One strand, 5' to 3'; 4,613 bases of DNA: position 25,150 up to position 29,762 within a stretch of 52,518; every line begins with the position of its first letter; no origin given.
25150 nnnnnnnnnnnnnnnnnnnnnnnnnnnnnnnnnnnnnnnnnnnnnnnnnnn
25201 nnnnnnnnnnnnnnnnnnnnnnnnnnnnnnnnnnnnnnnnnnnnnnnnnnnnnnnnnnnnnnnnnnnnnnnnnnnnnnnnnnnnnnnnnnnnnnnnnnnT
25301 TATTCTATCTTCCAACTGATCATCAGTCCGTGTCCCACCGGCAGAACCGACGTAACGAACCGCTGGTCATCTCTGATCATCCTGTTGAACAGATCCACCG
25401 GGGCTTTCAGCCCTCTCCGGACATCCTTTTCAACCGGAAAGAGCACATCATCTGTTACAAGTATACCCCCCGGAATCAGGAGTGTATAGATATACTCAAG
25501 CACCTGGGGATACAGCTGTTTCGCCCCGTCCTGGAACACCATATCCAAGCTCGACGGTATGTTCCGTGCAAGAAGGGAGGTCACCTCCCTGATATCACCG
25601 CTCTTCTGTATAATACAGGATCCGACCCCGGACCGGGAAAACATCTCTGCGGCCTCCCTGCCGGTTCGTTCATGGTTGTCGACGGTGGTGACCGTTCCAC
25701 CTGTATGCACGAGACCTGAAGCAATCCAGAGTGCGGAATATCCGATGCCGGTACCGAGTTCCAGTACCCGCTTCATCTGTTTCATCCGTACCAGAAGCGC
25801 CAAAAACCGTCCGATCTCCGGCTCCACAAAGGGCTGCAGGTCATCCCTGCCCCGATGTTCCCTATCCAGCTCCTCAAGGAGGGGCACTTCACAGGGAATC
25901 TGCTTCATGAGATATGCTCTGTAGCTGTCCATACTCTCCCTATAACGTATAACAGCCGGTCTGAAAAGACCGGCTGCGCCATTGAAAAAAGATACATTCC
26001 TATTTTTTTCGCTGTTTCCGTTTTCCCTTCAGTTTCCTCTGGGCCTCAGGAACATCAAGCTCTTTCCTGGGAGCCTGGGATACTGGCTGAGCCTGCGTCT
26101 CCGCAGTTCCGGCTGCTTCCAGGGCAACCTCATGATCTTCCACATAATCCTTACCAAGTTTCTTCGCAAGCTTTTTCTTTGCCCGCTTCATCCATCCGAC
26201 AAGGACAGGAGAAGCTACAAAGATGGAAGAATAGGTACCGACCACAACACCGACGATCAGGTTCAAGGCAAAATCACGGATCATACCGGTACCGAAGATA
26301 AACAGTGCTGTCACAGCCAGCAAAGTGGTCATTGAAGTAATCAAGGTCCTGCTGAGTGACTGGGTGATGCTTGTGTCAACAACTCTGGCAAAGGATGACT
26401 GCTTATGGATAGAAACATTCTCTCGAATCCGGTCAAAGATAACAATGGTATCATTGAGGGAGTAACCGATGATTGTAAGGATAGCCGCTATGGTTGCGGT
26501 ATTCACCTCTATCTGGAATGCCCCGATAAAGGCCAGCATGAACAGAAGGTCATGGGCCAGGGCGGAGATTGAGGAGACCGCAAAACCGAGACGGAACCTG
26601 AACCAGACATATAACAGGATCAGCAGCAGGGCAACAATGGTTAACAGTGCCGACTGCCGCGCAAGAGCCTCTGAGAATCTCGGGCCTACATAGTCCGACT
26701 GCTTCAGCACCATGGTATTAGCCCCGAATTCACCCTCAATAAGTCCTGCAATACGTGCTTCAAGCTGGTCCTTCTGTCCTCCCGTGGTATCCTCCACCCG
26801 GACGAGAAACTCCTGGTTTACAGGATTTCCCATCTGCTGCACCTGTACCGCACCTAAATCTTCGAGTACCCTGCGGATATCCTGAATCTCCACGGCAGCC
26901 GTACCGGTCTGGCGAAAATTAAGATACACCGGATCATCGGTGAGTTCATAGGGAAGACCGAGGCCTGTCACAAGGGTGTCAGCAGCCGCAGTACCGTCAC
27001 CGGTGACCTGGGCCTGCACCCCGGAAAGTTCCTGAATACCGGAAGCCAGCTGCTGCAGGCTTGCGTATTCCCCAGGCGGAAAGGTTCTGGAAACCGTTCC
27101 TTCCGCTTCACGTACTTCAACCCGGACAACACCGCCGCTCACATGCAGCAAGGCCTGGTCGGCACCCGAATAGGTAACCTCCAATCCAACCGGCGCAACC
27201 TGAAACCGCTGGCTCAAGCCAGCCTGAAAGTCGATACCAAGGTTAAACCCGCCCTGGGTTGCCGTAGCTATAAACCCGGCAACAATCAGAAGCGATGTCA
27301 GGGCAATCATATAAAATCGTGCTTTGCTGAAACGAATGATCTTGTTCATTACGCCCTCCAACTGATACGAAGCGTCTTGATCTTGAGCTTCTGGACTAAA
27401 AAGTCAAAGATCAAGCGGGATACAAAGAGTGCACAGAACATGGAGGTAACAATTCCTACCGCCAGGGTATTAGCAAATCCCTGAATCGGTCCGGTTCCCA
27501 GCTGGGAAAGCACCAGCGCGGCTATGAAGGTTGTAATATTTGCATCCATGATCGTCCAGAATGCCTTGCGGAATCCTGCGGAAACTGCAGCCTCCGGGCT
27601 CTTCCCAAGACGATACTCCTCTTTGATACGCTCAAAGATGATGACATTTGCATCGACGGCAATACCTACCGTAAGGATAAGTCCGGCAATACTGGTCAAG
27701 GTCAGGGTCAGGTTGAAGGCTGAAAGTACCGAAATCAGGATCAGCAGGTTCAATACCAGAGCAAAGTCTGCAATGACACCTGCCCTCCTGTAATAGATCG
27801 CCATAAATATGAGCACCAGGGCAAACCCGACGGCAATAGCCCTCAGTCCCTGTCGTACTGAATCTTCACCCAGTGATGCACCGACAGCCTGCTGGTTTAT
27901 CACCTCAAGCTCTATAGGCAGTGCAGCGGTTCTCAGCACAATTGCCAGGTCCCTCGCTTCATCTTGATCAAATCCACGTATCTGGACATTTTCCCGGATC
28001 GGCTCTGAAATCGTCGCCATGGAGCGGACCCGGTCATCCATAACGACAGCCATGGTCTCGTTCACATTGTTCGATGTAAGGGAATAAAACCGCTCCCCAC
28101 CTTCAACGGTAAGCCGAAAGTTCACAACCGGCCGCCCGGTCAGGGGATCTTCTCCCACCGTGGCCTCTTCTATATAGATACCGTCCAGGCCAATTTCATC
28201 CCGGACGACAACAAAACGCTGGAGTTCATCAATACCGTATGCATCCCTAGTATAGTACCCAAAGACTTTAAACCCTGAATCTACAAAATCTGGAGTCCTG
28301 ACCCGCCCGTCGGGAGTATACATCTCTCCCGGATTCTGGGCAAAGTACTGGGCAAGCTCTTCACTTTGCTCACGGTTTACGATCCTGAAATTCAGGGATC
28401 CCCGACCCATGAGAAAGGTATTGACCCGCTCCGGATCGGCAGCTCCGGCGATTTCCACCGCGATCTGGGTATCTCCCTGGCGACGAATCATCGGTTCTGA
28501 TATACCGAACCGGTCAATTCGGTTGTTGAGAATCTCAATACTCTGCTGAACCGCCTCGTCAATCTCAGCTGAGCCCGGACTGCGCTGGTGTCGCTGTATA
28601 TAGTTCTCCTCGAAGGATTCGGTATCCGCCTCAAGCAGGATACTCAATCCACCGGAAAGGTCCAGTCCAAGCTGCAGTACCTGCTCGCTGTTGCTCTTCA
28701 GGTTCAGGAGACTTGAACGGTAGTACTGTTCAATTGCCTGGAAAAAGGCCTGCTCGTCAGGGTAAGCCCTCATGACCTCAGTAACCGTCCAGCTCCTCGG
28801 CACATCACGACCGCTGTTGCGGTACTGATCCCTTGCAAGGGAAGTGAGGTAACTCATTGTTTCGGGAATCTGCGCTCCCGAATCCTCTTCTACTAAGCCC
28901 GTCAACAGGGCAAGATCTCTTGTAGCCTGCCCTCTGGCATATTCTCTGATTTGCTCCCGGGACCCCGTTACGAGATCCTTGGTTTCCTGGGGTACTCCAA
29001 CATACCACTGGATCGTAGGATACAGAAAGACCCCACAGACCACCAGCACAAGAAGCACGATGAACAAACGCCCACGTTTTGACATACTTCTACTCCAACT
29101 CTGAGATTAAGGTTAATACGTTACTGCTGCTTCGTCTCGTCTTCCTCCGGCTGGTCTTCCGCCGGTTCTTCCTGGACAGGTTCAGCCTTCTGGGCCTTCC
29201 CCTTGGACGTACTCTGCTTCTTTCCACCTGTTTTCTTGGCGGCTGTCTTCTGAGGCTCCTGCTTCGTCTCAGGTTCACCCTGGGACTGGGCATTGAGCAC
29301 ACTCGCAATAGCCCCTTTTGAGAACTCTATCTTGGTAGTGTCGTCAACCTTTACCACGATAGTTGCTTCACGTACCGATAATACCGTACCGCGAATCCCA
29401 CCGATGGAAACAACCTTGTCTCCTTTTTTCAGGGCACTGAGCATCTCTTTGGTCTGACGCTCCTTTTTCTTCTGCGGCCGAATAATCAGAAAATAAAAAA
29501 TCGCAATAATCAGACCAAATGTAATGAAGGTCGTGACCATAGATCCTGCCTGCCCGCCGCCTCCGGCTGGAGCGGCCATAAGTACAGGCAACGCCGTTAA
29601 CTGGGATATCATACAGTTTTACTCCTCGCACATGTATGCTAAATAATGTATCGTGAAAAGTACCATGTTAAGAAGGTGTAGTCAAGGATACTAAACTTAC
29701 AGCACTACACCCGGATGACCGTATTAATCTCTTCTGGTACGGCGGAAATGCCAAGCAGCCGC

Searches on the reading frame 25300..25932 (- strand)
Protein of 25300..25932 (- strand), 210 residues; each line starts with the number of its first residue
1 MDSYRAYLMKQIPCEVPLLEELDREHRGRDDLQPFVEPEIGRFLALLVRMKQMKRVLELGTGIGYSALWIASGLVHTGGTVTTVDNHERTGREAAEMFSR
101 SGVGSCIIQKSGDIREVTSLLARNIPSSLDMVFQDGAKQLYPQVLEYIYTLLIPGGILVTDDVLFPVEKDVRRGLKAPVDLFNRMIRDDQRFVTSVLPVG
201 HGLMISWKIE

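Call 48: search_protein_families(library=pfam, proteins=[window:25300-25932:-], max_evalue=0.00001)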
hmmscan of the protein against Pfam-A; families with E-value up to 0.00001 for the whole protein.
window:25300-25932:- (210 aa): 2 families
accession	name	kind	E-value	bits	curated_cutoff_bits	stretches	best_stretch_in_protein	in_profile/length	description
PF01596.23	Methyltransf_3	-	3.6e-25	88.9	22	1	17-208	9-203/204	O-methyltransferase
PF13578.12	Methyltransf_24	-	6.1e-12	46.8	26.3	1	57-163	1-105/105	Methyltransferase domain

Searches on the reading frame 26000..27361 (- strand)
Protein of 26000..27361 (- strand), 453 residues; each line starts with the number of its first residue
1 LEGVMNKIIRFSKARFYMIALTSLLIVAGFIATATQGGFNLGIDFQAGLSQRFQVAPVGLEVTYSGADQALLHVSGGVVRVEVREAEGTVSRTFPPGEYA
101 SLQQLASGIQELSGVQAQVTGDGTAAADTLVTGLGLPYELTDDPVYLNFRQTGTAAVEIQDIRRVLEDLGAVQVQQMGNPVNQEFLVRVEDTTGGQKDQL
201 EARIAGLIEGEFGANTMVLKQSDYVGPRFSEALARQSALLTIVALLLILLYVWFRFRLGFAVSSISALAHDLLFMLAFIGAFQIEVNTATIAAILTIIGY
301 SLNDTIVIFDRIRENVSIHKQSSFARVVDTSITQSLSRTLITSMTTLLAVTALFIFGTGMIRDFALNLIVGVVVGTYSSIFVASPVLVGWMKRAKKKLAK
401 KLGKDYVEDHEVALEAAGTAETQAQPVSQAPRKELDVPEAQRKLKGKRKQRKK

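Call 48: search_protein_families(library=pfam, proteins=[window:26000-27361:-], max_evalue=0.00001)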
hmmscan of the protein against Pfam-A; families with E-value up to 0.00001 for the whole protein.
window:26000-27361:- (453 aa): 1 family
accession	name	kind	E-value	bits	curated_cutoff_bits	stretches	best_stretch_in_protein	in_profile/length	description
PF02355.23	SecD_SecF_C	-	1.3e-63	214.2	20.5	1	218-392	14-188/189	Protein export membrane protein SecD/SecF, C-terminal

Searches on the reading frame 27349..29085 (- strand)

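Call 48: search_protein_families(library=pfam, proteins=[window:27349-29085:-], max_evalue=0.00001)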
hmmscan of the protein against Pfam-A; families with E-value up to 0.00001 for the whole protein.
window:27349-29085:- (578 aa): 5 families
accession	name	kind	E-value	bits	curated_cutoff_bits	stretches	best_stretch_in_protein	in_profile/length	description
PF22599.2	SecDF_P1_head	-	1.5e-25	89.8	27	1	288-391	9-114/114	SecDF, P1 head subdomain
PF02355.23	SecD_SecF_C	-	7.9e-20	71.5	20.5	1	392-563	12-186/189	Protein export membrane protein SecD/SecF, C-terminal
PF21760.3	SecD_1st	-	2.1e-18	65.9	27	1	179-237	1-59/60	Protein translocase subunit SecDF, P1 domain, N-terminal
PF03176.21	MMPL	-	4.4e-08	32.9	20.5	1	401-553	133-292/333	MMPL family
PF00873.25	ACR_tran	-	4.7e-08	31.7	28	1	411-556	335-482/1021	AcrB/AcrD/AcrF family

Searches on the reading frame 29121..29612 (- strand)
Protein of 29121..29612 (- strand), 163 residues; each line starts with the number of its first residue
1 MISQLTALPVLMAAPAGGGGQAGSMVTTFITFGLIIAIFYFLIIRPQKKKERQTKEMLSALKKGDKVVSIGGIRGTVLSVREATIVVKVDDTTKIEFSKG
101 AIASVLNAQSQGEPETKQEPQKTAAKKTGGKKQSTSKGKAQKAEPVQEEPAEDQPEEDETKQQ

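Call 48: search_protein_families(library=pfam, proteins=[window:29121-29612:-], max_evalue=0.00001)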
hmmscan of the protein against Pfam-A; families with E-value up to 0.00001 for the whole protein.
window:29121-29612:- (163 aa): 1 family
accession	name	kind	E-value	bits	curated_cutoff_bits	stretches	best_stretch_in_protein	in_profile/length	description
PF02699.20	YajC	-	3.9e-27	94.4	28.2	1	28-103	2-77/78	Preprotein translocase subunit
